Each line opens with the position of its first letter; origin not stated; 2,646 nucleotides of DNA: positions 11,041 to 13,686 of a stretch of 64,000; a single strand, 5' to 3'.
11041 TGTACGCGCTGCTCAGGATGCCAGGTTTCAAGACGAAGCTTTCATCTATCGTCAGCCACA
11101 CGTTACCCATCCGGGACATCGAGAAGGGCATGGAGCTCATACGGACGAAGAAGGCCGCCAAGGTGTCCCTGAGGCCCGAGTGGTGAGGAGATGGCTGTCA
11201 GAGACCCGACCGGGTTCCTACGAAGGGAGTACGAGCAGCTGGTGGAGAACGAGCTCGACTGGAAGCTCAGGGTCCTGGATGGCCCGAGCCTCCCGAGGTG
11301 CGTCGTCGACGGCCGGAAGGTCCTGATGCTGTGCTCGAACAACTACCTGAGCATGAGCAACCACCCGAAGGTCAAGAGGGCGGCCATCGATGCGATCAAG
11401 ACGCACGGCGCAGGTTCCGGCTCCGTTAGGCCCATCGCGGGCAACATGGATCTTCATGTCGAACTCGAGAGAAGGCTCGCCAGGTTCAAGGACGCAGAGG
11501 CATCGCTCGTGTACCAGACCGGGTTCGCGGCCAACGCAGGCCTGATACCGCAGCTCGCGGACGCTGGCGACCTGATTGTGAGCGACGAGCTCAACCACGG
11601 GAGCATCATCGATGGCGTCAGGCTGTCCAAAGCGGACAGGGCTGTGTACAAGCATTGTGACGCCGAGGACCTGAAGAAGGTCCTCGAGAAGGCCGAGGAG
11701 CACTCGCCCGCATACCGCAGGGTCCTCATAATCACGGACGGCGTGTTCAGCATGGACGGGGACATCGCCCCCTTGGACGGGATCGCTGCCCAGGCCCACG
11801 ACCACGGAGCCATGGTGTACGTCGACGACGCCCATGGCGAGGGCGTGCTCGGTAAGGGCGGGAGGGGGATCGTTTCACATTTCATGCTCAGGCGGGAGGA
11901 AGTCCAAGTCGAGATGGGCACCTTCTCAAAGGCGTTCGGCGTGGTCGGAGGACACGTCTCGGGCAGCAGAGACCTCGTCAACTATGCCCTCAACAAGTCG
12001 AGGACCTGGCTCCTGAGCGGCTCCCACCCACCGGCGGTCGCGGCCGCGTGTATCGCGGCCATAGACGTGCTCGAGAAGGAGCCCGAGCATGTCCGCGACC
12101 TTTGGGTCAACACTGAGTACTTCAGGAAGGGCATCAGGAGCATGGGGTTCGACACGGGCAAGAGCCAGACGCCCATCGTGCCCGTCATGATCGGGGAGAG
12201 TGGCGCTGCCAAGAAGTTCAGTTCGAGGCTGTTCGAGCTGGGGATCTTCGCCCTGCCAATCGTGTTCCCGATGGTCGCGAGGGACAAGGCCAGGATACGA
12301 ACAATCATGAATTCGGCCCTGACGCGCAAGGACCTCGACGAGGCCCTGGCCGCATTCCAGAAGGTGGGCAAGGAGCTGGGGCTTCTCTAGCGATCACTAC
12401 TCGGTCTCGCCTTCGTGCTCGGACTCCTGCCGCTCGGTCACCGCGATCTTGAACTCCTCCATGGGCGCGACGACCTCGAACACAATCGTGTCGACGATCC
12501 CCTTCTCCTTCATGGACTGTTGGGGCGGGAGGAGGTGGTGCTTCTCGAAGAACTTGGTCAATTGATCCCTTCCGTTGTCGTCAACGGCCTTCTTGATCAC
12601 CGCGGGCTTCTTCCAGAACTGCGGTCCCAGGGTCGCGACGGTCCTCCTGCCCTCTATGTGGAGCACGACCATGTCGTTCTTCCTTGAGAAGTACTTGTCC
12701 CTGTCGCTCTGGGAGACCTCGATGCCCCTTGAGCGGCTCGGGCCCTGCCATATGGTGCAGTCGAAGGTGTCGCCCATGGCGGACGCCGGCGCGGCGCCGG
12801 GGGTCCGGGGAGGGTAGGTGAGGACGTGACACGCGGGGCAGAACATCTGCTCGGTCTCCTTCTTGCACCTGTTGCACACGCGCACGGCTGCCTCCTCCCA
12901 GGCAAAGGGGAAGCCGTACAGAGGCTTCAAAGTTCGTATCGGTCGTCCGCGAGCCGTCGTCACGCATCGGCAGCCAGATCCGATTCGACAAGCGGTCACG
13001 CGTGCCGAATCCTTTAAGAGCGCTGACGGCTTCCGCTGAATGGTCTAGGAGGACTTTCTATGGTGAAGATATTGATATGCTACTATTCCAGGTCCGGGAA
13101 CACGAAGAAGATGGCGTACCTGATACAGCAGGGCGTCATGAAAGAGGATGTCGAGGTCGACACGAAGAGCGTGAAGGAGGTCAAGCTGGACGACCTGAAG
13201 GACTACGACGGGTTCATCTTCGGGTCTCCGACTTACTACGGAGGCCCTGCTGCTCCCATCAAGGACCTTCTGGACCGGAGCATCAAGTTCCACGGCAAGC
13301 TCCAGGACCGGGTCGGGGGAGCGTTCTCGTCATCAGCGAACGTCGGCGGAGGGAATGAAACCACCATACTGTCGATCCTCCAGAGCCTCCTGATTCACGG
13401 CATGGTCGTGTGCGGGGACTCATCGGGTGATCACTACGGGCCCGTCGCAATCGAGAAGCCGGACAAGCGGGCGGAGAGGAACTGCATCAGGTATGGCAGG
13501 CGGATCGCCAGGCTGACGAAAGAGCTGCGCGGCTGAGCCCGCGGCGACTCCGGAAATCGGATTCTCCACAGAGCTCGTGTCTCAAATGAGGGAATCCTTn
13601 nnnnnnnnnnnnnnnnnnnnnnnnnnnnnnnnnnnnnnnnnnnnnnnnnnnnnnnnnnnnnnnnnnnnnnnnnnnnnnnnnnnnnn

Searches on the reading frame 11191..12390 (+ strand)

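Call 74: search_protein_families(library=pfam, proteins=[window:11191-12390:+], max_evalue=0.0001)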
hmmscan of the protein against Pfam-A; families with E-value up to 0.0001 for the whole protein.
window:11191-12390:+ (399 aa): 2 families
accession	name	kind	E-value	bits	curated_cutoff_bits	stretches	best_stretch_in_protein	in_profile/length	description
PF00155.27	Aminotran_1_2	-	6.5e-57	193.8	19.7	1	43-388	2-360/361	Aminotransferase class I and II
PF01053.26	Cys_Met_Meta_PP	-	5e-06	25.8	27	1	90-220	55-181/381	Cys/Met metabolism PLP-dependent enzyme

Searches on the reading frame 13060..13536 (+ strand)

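Call 74: search_protein_families(library=pfam, proteins=[window:13060-13536:+], max_evalue=0.0001)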
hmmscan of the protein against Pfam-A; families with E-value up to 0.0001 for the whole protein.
window:13060-13536:+ (158 aa): 4 families
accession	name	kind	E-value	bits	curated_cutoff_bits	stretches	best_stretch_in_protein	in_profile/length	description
PF03358.20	FMN_red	-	1.3e-11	44.7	24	1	44-120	66-142/152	NADPH-dependent FMN reductase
PF00258.30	Flavodoxin_1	-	5e-11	43.4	25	1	6-126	1-102/143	Flavodoxin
PF12724.12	Flavodoxin_5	-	7.1e-09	36.6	27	1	5-70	1-65/145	Flavodoxin domain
PF12641.12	Flavodoxin_3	-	5.9e-05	23.4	27.5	1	5-71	1-63/160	Flavodoxin domain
